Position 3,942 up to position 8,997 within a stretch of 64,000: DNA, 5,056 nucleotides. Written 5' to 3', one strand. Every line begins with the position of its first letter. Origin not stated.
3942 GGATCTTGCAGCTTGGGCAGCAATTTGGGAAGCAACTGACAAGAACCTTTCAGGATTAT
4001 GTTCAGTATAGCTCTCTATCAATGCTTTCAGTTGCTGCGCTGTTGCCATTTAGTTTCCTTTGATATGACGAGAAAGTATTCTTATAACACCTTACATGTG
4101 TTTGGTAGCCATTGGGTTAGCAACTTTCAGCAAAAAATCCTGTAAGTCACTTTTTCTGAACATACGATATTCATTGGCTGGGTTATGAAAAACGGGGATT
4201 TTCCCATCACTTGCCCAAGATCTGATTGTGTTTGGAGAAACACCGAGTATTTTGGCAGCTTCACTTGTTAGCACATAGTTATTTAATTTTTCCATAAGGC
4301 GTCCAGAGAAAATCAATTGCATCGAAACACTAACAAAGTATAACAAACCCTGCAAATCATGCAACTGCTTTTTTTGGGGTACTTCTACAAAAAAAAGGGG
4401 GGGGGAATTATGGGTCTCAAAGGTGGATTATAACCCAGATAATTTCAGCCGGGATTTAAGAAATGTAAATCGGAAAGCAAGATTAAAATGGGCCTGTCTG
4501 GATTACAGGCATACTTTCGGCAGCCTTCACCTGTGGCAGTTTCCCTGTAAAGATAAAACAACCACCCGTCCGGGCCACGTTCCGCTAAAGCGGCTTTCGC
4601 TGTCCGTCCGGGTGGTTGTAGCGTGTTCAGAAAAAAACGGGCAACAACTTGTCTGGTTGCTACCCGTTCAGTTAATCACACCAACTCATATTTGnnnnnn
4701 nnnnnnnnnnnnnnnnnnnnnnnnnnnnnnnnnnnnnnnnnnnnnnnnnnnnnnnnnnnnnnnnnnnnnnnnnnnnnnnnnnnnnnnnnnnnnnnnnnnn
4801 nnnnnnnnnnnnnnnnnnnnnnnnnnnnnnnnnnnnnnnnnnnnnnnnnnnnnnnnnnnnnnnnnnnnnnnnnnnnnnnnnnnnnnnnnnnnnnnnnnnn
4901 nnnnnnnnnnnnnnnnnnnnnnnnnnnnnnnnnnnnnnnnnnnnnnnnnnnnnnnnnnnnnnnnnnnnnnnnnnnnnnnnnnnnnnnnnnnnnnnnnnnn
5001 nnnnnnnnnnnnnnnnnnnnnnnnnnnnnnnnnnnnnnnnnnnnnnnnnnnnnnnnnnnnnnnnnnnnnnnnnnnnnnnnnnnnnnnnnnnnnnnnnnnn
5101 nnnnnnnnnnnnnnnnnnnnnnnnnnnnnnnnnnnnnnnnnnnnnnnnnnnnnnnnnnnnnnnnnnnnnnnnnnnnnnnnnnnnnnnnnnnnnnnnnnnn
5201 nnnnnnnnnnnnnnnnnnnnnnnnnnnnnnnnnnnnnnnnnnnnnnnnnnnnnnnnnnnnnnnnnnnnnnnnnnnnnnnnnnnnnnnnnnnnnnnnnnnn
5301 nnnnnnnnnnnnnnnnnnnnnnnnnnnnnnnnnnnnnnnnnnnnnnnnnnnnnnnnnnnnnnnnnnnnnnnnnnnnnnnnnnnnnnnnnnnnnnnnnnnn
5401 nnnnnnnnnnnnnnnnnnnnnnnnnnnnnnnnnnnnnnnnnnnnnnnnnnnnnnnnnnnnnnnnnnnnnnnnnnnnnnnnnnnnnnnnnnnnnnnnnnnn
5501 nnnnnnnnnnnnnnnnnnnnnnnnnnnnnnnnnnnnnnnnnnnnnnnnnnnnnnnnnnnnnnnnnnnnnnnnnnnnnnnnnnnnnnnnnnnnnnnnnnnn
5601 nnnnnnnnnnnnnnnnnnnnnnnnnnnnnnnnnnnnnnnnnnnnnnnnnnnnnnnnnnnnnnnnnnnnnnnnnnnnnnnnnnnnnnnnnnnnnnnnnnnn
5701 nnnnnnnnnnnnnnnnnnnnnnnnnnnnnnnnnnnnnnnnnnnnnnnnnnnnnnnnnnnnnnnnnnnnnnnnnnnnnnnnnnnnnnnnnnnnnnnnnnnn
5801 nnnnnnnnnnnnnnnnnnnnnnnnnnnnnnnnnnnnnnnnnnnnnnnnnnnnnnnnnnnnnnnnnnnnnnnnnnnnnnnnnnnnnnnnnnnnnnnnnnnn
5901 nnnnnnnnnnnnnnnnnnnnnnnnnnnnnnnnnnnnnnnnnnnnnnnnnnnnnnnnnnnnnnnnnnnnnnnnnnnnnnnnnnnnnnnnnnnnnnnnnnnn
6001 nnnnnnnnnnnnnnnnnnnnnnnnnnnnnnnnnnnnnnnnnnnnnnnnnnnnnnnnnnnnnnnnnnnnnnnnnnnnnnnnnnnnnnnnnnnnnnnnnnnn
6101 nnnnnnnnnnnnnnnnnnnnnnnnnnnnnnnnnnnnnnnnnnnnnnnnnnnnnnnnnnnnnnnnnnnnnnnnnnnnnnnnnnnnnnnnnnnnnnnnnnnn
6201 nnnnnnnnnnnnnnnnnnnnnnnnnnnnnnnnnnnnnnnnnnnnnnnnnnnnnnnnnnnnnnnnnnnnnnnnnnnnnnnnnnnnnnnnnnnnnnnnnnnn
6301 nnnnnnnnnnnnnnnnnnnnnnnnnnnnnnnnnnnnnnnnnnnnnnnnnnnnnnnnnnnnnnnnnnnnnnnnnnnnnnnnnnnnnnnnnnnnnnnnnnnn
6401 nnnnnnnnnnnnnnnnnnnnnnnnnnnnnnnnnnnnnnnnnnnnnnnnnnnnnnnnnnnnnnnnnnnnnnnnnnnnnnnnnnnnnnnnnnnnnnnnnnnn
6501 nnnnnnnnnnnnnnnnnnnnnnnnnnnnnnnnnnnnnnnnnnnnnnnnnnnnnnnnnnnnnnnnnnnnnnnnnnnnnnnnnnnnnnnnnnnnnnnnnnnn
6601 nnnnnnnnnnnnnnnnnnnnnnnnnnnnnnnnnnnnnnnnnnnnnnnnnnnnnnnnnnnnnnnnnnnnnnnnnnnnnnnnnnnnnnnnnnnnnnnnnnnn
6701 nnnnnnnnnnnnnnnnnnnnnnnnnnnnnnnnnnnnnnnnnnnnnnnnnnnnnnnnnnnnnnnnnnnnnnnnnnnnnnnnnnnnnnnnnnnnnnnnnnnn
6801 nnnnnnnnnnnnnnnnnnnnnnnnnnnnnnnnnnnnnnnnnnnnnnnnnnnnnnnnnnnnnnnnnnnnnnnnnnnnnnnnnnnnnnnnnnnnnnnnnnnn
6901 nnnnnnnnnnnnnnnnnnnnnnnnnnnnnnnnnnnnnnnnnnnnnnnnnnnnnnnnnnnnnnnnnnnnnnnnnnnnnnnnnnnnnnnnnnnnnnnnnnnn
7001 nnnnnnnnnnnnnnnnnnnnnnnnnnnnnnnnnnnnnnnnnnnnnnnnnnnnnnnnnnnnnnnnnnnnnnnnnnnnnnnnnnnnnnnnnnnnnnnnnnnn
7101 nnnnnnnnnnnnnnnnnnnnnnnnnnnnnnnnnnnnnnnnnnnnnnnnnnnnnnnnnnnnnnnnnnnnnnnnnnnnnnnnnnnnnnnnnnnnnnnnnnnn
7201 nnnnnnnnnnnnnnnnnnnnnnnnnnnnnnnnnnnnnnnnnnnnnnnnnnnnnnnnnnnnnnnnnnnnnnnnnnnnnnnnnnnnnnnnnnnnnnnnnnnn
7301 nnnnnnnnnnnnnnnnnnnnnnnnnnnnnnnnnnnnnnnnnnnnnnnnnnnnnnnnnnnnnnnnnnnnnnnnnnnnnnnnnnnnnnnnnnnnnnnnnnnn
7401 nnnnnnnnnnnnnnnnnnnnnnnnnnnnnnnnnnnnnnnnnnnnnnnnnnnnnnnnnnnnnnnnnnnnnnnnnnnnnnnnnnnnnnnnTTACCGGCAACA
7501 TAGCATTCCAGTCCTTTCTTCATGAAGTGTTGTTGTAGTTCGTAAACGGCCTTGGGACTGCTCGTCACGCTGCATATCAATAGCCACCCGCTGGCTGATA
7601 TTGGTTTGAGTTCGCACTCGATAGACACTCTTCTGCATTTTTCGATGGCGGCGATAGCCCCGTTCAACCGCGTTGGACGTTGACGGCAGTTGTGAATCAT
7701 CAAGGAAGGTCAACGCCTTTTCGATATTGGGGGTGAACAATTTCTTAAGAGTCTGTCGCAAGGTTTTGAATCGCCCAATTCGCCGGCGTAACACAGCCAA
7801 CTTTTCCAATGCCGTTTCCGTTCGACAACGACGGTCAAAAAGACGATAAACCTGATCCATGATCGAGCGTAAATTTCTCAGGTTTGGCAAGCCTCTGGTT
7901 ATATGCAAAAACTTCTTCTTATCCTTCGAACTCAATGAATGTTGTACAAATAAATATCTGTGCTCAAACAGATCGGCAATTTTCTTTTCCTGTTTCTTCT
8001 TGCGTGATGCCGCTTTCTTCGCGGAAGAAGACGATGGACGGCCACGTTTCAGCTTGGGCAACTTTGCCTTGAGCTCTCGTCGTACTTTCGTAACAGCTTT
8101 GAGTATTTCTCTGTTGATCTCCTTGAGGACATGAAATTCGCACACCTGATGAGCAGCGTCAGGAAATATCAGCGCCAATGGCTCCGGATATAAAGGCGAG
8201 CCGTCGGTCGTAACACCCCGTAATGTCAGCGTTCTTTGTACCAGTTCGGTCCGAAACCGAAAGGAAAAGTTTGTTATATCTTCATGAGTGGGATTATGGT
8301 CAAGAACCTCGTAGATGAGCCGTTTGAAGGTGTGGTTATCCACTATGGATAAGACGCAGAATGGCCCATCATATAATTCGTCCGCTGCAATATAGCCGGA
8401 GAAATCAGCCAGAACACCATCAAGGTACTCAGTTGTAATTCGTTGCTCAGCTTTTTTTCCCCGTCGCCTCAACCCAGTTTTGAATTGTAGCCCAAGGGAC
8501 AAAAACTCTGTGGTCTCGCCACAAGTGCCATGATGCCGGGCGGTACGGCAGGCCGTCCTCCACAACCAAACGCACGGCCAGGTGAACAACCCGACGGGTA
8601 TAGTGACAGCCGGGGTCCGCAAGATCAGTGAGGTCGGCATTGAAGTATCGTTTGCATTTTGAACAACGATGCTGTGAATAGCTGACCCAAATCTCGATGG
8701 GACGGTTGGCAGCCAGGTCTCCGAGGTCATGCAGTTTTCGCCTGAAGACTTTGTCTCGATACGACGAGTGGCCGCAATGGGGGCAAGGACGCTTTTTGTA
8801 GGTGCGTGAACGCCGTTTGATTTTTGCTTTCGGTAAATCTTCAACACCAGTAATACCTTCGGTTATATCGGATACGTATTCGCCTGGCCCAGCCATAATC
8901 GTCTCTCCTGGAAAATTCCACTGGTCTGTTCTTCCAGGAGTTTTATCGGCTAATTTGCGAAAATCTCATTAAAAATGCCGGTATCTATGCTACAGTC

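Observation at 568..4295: HTH, AAA+ ATPase and S8 protease operon: IetAS-like defence cassette with an extra regulator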

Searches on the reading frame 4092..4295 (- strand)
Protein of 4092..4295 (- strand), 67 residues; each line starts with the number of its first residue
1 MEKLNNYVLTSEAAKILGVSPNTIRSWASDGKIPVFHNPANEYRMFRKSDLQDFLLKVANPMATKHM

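Call 3: search_protein_families(library=padloc, proteins=[window:4092-4295:-], max_evalue=0.01)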
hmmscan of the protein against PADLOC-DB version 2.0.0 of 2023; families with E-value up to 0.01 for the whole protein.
window:4092-4295:- (67 aa): 2 families
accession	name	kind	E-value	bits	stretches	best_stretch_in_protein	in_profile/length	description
PDLC04133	mad1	-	4.9e-08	31.2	1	10-55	8-51/60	mads_1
PDLC03348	MTase_II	-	0.003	14.1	1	6-33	9-36/727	Type II methyltransferase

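Call 4: search_protein_families(library=pfam, proteins=[window:4092-4295:-], max_evalue=0.01)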
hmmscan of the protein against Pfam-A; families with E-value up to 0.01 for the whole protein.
window:4092-4295:- (67 aa): 5 families
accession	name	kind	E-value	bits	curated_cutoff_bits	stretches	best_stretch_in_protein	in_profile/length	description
PF12728.13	HTH_17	-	7.3e-12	45.8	27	1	10-56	4-48/51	Helix-turn-helix domain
PF00376.29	MerR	-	1.3e-08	35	28.2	1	10-46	2-38/38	MerR family regulatory protein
PF13411.12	MerR_1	-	7.8e-07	29.6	21.6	1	11-54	4-46/69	MerR HTH family regulatory protein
PF08281.18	Sigma70_r4_2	-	0.0032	17.5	25.7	1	11-31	30-50/54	Sigma-70, region 4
PF13384.12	HTH_23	-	0.0038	17.4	24.6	1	10-27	20-37/50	Homeodomain-like domain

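Call 5: search_protein_families(library=ncbifam, proteins=[window:4092-4295:-], max_evalue=0.01)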
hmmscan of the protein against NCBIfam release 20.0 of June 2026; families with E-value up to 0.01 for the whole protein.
window:4092-4295:- (67 aa): 7 families
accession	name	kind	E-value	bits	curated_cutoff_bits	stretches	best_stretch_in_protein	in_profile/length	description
TIGR01764.1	excise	domain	1.4e-06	28.6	28.8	1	10-55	4-47/49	excisionase family DNA-binding protein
NF033518.0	transpos_IS607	equivalog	3.7e-05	23.3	110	1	12-57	2-46/187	IS607 family transposase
NF033787.1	HTH_BldC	subfamily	4.5e-05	23.2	77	1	11-54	6-48/49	BldC family transcriptional regulator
NF047737.1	antiphage_MADS1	equivalog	6.6e-05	23.1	80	1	11-53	7-47/49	methylation-associated defense system helix-turn-helix domain-containing protein MAD1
NF046037.1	carphisopro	domain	0.00051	20.2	38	1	11-39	12-40/54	carph-isopro domain-containing protein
TIGR03453.1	partition_RepA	equivalog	0.0011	17.9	348.45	1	9-55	35-81/387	plasmid partitioning protein RepA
NF009648.0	PRK13182.1-4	equivalog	0.0058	16.7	170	1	10-52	3-44/184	chromosome-anchoring protein RacA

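Call 64: find_homologous_proteins(query=window:4092-4295:-, max_evalue=0.001)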
Query window:4092-4295:- (67 aa): 8 proteins with E <= 0.001 among 8 candidates.
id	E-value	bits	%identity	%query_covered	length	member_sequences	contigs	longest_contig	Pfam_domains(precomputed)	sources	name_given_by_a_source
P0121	1.6e-37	143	100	100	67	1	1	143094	PF12728.14,PF00376.30,PF13411.13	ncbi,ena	-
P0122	1.4e-27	112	79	100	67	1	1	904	PF12728.14,PF00376.30,PF13411.13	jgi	-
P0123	2.3e-24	102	73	100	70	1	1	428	PF12728.14,PF00376.30,PF13411.13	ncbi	-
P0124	4.8e-22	94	77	90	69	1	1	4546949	PF12728.14,PF00376.30,PF13411.13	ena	-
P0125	5.7e-22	94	80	88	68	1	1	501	PF12728.14,PF00376.30,PF13411.13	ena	-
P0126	7.5e-18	81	66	87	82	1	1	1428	PF12728.14,PF00376.30,PF13411.13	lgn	-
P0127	5.5e-16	75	61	93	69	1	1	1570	PF12728.14,PF00376.30,PF13411.13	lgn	-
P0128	9.2e-16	75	59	99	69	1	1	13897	PF12728.14,PF00376.30,PF13411.13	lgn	-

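Call 67: find_encoding_contigs(protein=P0124, flank=6000, max_places=2)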
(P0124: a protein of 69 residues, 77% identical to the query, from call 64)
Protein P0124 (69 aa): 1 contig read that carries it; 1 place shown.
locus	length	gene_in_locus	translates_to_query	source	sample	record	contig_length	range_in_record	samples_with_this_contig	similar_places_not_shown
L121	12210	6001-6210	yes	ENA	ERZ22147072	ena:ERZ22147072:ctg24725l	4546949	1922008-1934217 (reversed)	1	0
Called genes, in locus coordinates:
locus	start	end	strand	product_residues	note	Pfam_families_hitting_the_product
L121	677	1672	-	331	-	PF13384:HTH_23 (faint), PF13518:HTH_28, PF13565:HTH_32, PF00665:rve, PF13683:rve_3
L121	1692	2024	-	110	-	PF01527:HTH_Tnp_1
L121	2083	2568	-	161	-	PF02899:Phage_int_SAM_1, PF13495:Phage_int_SAM_4 (faint)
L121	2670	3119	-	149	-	-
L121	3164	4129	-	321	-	PF05496:RuvB_N, PF00158:Sigma54_activat (faint), PF14532:Sigma54_activ_2 (faint), PF00004:AAA, PF00910:RNA_helicase (weak), PF07728:AAA_5 (weak), PF17864:AAA_lid_4, PF05491:WHD_RuvB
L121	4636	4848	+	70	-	-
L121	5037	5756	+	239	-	PF12705:PDDEXK_1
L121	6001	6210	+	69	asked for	PF00376:MerR, PF12728:HTH_17, PF13411:MerR_1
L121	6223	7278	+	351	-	PF28530:DUF8426, PF04471:Mrr_cat, PF22722:NA-iREase1 (weak)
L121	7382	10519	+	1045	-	PF00176:SNF2-rel_dom, PF00270:DEAD (faint), PF04851:ResIII (weak), PF00271:Helicase_C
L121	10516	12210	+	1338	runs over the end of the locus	PF20464:MmeI_N (faint), PF07669:Eco57I, PF20473:MmeI_Mtase (weak), PF20466:MmeI_TRD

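Call 68: find_encoding_contigs(protein=P0128, flank=6000, max_places=2)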
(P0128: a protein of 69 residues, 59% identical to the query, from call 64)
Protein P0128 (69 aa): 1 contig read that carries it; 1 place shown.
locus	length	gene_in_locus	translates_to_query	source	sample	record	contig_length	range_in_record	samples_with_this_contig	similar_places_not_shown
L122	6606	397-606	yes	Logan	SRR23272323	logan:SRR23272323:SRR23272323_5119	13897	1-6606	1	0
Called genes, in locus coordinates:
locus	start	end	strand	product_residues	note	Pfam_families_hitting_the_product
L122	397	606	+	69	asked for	PF12728:HTH_17, PF00376:MerR, PF13411:MerR_1 (weak)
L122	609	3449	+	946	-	PF00176:SNF2-rel_dom, PF00270:DEAD, PF04851:ResIII, PF00271:Helicase_C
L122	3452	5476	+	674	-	-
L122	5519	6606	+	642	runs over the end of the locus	PF01555:N6_N4_Mtase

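Call 87: search_protein_families(library=padloc, proteins=[L121:6001-6210:+, L121:6223-7278:+, L121:7382-10519:+, L121:10516-12210:+, L122:397-606:+, L122:609-3449:+, L122:3452-5476:+, L122:5519-6604:+], max_evalue=0.00001)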
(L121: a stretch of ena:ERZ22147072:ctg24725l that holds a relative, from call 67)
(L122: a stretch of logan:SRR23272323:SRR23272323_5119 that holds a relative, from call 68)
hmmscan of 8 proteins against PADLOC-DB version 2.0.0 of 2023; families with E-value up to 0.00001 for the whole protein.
L121:6001-6210:+ (69 aa): 1 family
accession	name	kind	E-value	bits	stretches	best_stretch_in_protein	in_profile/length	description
PDLC04133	mad1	-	2.1e-13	48.4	1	8-56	6-52/60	mads_1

L121:6223-7278:+ (351 aa): 8 families
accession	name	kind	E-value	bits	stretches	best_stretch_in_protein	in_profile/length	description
PDLC04819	PDC-S02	-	2e-132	439.5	1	21-346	4-331/334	-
PDLC04815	PDC-S02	-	1.3e-78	262.7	1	21-346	2-343/346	-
PDLC04806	PDC-S02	-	1.1e-39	134.6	1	30-343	11-322/324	-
PDLC04824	PDC-S02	-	7.8e-18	62.7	1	24-206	6-192/308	-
PDLC04796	PDC-S02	-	9.7e-13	45.8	1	193-325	226-361/390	-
PDLC04799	PDC-S02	-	1.7e-11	41.8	1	64-209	47-195/308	-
PDLC03448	REase_II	-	4.8e-11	39.5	1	14-169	258-412/857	Type II restriction enzyme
PDLC03657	mREase_IV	-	4.6e-10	37.3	1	185-324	147-294/317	Type IV methyl-directed restriction enzyme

L121:7382-10519:+ (1045 aa): 41 families (the best 25 are shown)
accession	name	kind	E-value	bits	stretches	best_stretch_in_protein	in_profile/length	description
PDLC02621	DrmD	-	0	1385.9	1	2-1035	22-1037/1040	DrmD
PDLC02572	DrmA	-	0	1181.7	1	25-1036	38-1038/1043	DrmA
PDLC02633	DrmD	-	8.2e-268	888.8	1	2-825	21-839/839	DrmD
PDLC02632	DrmD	-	1.9e-254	844.1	1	2-625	25-644/662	DrmD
PDLC02624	DrmD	-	5.3e-202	670.8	1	143-745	2-599/652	DrmD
PDLC02622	DrmD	-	8.4e-148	490.7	1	21-401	38-415/422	DrmD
PDLC02629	DrmD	-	2e-133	443.5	1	522-1044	3-507/508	DrmD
PDLC02625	DrmD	-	8.3e-105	350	1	294-1037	67-785/792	DrmD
PDLC00659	HmaA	-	7.3e-83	277.1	1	123-619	123-623/1176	SNF2 helicase / DEAD-box helicase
PDLC02500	BrxHI|BrxHII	-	4.6e-82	275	1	56-618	41-585/933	BrxHI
PDLC02628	DrmD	-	5.9e-80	266.8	1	678-1044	17-372/373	DrmD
PDLC02504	BrxHI|BrxHII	-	6.8e-78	260.6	1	102-662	106-624/971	BrxHII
PDLC02618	DrmD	-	1.6e-59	199.5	1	30-254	32-252/273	DrmD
PDLC02620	DrmD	-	1.8e-56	189.7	1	115-679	110-639/1060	DrmD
PDLC02623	DrmD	-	2.1e-55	186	2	340-619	400-637/1040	DrmD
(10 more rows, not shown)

L121:10516-12210:+ (565 aa): 9 families
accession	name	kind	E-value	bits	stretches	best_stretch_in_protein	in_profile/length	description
PDLC02643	DrmMI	-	3e-235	782.1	1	2-565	5-567/1347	DrmMI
PDLC02638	DrmMI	-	2.1e-222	739.1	1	1-565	1-566/935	DrmMI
PDLC02645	DrmMI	-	1e-178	594.1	1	2-564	2-560/772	DrmMI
PDLC02642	DrmMI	-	1.8e-162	539.8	1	3-564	5-563/594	DrmMI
PDLC03618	REase_MTase_IIG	-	1.9e-159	530.5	1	1-564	1-560/1429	Type IIG restriction enzyme-methyltransferase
PDLC02640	DrmMI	-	1.1e-54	183.5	1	89-449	88-446/1015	DrmMI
PDLC03622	REase_MTase_IIG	-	5.9e-41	137.9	1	147-483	1-338/1524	Type IIG restriction enzyme-methyltransferase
PDLC02639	DrmMI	-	6e-33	112.1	1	278-565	1-262/803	DrmMI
PDLC02644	DrmMI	-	1.8e-12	44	1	489-564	4-76/988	DrmMI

L122:397-606:+ (69 aa): 1 family
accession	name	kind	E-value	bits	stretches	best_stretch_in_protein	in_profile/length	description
PDLC04133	mad1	-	3.2e-12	44.5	1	8-55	6-51/60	mads_1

L122:609-3449:+ (946 aa): 45 families (the best 25 are shown)
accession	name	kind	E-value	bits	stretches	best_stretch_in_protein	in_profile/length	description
PDLC02619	DrmD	-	2.4e-218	725.4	2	29-668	25-661/872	DrmD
PDLC02500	BrxHI|BrxHII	-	1.3e-74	250.3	2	476-645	509-675/933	BrxHI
PDLC02621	DrmD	-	1.3e-58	197.1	1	35-941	120-1033/1040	DrmD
PDLC02623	DrmD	-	1.3e-56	190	3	484-634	565-721/1040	DrmD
PDLC02504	BrxHI|BrxHII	-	2.7e-55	185.8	2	11-461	86-525/971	BrxHII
PDLC00659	HmaA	-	7.4e-52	174.4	1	30-591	98-661/1176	SNF2 helicase / DEAD-box helicase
PDLC02620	DrmD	-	2.6e-50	169.4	2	26-444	89-509/1060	DrmD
PDLC02843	DpdE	-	2.4e-49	166.1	2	29-227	151-329/1091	DpdE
PDLC02840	DpdE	-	4.6e-42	142.4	2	29-225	152-332/1091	DpdE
PDLC02572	DrmA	-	7e-38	128.2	1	57-559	138-641/1043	DrmA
PDLC02844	DpdE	-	1.8e-37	126.8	2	28-228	145-336/1074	DpdE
PDLC02632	DrmD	-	2.1e-37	126.9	1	38-551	125-635/662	DrmD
PDLC02846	DpdE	-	2.1e-37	126.5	2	28-261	154-386/1034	DpdE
PDLC00633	ZorD1|ZorD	-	2.5e-34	116.5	2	36-285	443-690/908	"SWI2/SNF2 helicase, Mrr-like nuclease"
PDLC02193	PLD_Helicase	-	1.1e-32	111.2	2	496-579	753-836/905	-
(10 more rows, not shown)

L122:3452-5476:+ (674 aa): 0 families

L122:5519-6604:+ (362 aa): 22 families
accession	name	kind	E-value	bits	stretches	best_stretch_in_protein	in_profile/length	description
PDLC03634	MTase_III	-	1.8e-133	444.7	1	13-359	8-353/621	Type III methyltransferase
PDLC03637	MTase_III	-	1.4e-90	302.4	1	18-361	47-363/513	Type III methyltransferase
PDLC03644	MTase_III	-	1.1e-77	260.1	1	60-361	4-291/542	Type III methyltransferase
PDLC03641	MTase_III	-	1.9e-73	246.1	1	22-352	19-351/657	Type III methyltransferase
PDLC03640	MTase_III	-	3.3e-60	202.2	2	86-249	37-197/654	Type III methyltransferase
PDLC03636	MTase_III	-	2.4e-54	183.1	2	169-316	92-234/575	Type III methyltransferase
PDLC03639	MTase_III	-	2e-40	136.7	2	169-329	140-288/639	Type III methyltransferase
PDLC03635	MTase_III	-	6e-38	129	2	170-256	265-355/708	Type III methyltransferase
PDLC03642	MTase_III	-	2.3e-37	126.9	2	164-288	130-247/528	Type III methyltransferase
PDLC03354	MTase_II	-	7.6e-33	112.1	1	58-360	25-301/425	Type II methyltransferase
PDLC03638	MTase_III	-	2.2e-28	97.1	2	170-348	428-582/816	Type III methyltransferase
PDLC03300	MTase_II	-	2.2e-21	74.2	1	92-253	9-165/302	Type II methyltransferase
PDLC03643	MTase_III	-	1.1e-20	72.3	1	177-338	1-149/465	Type III methyltransferase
PDLC03633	MTase_III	-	1.3e-19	68.3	1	85-250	68-228/616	Type III methyltransferase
PDLC03646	MTase_III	-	3.3e-19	66.2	2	170-248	518-594/1057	Type III methyltransferase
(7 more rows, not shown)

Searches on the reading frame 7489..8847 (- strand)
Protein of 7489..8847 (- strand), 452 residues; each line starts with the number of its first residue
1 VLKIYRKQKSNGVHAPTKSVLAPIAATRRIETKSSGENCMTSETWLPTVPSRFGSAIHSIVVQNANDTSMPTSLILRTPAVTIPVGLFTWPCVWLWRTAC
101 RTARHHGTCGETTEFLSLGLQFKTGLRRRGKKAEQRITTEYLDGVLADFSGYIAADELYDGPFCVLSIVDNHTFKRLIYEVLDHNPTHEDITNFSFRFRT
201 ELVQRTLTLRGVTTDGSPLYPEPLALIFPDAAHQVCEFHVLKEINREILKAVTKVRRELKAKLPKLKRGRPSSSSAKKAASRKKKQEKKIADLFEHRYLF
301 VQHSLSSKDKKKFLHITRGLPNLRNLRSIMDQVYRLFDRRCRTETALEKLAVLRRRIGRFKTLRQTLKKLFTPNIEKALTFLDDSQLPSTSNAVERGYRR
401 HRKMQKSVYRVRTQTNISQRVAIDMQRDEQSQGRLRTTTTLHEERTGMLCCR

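Call 30: search_protein_families(library=pfam, proteins=[window:7489-8847:-], max_evalue=0.001)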
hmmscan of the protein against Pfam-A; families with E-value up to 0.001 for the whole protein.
window:7489-8847:- (452 aa): 1 family
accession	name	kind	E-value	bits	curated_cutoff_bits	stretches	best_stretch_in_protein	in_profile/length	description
PF01610.23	DDE_Tnp_ISL3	-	2.2e-06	28.1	23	1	202-370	48-196/240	Transposase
